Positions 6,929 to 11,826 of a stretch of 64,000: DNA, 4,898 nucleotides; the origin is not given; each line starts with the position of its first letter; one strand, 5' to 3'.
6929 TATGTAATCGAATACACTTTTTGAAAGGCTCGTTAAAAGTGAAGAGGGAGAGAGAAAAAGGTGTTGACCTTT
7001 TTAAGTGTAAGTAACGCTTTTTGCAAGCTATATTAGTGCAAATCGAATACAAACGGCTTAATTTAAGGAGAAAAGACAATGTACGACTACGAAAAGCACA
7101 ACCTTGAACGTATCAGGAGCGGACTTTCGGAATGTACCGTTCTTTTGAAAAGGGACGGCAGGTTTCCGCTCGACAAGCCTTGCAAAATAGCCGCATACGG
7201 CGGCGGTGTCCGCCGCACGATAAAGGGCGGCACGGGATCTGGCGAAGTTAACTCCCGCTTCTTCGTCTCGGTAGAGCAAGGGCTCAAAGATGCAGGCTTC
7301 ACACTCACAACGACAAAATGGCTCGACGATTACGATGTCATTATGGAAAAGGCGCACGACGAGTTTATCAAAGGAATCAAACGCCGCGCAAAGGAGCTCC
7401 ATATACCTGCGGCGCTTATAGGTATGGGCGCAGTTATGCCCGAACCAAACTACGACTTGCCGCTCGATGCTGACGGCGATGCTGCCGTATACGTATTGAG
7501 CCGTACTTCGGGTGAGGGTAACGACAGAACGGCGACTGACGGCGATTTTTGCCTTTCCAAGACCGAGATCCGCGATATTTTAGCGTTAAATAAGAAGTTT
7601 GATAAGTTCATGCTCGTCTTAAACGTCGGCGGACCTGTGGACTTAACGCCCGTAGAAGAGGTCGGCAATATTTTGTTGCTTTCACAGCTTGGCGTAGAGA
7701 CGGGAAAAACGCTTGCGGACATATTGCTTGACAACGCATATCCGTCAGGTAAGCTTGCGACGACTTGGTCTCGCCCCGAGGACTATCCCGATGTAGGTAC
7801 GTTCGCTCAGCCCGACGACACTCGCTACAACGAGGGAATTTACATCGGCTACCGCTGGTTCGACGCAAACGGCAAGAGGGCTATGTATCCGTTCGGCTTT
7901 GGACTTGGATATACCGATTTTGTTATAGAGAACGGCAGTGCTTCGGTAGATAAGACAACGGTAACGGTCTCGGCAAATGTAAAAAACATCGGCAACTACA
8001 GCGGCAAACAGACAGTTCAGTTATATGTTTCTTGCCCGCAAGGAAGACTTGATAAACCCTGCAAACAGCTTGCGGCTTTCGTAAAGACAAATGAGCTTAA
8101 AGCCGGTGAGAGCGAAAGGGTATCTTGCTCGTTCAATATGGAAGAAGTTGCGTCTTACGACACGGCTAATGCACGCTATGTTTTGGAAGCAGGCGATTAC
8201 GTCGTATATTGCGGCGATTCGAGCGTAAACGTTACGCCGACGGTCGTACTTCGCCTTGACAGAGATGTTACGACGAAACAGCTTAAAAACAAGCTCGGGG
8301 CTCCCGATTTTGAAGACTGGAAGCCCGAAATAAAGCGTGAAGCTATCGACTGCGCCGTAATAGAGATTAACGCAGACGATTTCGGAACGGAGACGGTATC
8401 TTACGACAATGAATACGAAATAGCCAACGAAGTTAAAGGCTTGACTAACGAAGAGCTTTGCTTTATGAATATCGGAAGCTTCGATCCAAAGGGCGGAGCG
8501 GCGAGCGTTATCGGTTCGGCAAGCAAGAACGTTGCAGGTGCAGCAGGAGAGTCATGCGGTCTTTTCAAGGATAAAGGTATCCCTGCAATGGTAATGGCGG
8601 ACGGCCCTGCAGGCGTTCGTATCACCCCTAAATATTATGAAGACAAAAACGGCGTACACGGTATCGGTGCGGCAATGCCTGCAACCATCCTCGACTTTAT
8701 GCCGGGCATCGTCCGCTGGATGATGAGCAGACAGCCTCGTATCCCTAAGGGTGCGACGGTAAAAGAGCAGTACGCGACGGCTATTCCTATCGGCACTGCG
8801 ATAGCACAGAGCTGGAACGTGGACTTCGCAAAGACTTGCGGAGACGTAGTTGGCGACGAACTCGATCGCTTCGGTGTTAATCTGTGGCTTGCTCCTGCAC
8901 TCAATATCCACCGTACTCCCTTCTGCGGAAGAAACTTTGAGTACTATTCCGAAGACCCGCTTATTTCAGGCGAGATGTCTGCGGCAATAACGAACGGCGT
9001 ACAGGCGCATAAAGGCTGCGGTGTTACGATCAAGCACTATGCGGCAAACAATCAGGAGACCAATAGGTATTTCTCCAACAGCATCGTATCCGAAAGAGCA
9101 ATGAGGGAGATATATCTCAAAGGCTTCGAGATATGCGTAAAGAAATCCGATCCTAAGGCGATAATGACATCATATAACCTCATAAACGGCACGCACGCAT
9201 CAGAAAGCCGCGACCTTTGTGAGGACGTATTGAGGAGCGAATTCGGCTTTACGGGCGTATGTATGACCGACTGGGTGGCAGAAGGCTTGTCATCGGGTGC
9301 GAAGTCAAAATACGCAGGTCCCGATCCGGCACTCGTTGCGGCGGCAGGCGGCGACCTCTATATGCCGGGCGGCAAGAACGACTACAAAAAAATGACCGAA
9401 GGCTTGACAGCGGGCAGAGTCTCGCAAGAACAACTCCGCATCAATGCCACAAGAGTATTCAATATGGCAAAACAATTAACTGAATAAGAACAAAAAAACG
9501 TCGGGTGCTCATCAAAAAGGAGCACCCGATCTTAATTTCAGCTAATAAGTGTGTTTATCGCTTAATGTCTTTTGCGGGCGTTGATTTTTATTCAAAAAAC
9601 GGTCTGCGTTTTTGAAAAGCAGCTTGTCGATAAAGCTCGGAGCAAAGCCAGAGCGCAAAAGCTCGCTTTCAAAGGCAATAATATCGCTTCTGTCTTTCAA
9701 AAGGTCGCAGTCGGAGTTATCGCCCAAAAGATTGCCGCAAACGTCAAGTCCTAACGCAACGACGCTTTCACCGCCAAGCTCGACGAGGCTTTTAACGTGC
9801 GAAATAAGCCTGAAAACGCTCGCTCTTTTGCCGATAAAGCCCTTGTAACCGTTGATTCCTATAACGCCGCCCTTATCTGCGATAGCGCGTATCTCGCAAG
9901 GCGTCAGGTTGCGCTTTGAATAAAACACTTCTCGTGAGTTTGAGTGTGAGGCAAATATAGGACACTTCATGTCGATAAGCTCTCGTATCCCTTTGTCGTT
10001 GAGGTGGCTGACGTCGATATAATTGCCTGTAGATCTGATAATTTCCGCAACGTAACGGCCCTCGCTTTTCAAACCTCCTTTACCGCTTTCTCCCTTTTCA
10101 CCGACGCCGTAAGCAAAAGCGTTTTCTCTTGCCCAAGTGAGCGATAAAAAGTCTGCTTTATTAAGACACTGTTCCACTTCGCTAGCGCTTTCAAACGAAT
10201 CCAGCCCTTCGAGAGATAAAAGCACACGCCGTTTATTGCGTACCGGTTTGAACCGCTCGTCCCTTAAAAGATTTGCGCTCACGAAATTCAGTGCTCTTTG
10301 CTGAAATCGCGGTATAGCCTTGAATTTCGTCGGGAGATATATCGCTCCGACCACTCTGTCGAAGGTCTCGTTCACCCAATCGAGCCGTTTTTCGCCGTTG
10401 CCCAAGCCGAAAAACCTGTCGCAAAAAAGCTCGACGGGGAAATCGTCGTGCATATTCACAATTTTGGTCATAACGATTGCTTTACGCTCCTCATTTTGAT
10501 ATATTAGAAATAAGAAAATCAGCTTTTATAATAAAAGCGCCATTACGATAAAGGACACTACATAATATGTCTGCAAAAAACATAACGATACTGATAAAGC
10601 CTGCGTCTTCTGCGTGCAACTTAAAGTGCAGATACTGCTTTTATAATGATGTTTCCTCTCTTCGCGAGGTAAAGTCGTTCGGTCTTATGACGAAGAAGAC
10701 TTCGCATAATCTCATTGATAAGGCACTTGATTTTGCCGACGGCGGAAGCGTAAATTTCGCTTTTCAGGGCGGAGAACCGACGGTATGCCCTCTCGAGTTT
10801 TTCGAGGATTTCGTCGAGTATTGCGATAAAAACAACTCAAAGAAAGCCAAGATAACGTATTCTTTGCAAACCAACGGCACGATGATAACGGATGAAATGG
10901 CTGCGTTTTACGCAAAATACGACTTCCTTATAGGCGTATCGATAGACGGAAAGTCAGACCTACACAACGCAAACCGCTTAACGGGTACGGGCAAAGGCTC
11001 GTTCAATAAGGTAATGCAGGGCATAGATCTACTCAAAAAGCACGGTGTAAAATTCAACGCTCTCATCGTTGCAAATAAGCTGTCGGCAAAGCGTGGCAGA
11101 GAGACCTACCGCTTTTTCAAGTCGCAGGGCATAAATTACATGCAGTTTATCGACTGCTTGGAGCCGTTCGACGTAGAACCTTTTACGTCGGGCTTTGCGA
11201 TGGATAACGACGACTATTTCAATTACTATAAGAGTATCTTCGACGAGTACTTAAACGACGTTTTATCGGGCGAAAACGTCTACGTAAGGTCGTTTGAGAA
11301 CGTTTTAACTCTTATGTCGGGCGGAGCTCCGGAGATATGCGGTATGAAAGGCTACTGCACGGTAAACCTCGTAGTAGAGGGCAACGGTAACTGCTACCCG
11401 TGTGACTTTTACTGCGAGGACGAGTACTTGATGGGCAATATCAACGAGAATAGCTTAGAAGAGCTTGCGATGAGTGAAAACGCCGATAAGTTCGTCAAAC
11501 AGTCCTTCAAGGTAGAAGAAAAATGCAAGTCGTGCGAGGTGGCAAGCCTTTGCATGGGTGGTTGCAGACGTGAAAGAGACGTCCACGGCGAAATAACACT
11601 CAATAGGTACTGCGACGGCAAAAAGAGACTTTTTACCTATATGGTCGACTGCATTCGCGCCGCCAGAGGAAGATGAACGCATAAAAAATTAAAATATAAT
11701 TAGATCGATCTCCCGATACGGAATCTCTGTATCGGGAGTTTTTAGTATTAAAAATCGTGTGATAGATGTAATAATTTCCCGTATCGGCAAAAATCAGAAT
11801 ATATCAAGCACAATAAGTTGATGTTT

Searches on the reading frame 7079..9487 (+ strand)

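Call 55: search_protein_families(library=pfam, proteins=[window:7079-9487:+], max_evalue=0.00001)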
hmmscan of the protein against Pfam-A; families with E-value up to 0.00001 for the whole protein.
window:7079-9487:+ (802 aa): 3 families
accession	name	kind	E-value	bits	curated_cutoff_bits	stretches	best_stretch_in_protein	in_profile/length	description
PF00933.27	Glyco_hydro_3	-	1.1e-31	111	27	1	564-795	80-315/316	Glycosyl hydrolase family 3 N terminal domain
PF01915.27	Glyco_hydro_3_C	-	1.1e-24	87.9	31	1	20-278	1-200/200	Glycosyl hydrolase family 3 C-terminal domain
PF14310.12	Fn3-like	-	8.1e-19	68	25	1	312-382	2-71/71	Fibronectin type III-like domain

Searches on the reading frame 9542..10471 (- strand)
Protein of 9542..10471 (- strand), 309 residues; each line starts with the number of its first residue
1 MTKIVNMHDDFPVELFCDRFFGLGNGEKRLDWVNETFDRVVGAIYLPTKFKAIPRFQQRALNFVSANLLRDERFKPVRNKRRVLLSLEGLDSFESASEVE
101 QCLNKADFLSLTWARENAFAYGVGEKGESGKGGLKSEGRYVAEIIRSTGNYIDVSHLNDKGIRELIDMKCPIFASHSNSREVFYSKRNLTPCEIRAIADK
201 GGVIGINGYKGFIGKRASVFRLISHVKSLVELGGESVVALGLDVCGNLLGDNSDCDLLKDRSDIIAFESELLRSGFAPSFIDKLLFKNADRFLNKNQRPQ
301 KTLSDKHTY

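Call 55: search_protein_families(library=pfam, proteins=[window:9542-10471:-], max_evalue=0.00001)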
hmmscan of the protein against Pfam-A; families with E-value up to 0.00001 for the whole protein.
window:9542-10471:- (309 aa): 1 family
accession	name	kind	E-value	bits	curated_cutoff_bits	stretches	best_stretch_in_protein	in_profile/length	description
PF01244.27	Peptidase_M19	-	1.2e-37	130.2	26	1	77-294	101-318/319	Membrane dipeptidase (Peptidase family M19)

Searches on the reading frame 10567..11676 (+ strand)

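Call 55: search_protein_families(library=pfam, proteins=[window:10567-11676:+], max_evalue=0.00001)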
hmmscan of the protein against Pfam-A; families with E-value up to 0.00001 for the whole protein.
window:10567-11676:+ (369 aa): 3 families
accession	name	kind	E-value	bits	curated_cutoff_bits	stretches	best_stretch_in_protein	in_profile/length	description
PF04055.27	Radical_SAM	-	1e-20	75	29.5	1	15-168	5-150/166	Radical SAM superfamily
PF13186.11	SPASM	-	1.5e-10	41.6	21.5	1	266-324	6-67/67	Iron-sulfur cluster-binding domain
PF13353.11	Fer4_12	-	5.2e-09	37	22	1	15-148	13-134/137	4Fe-4S single cluster domain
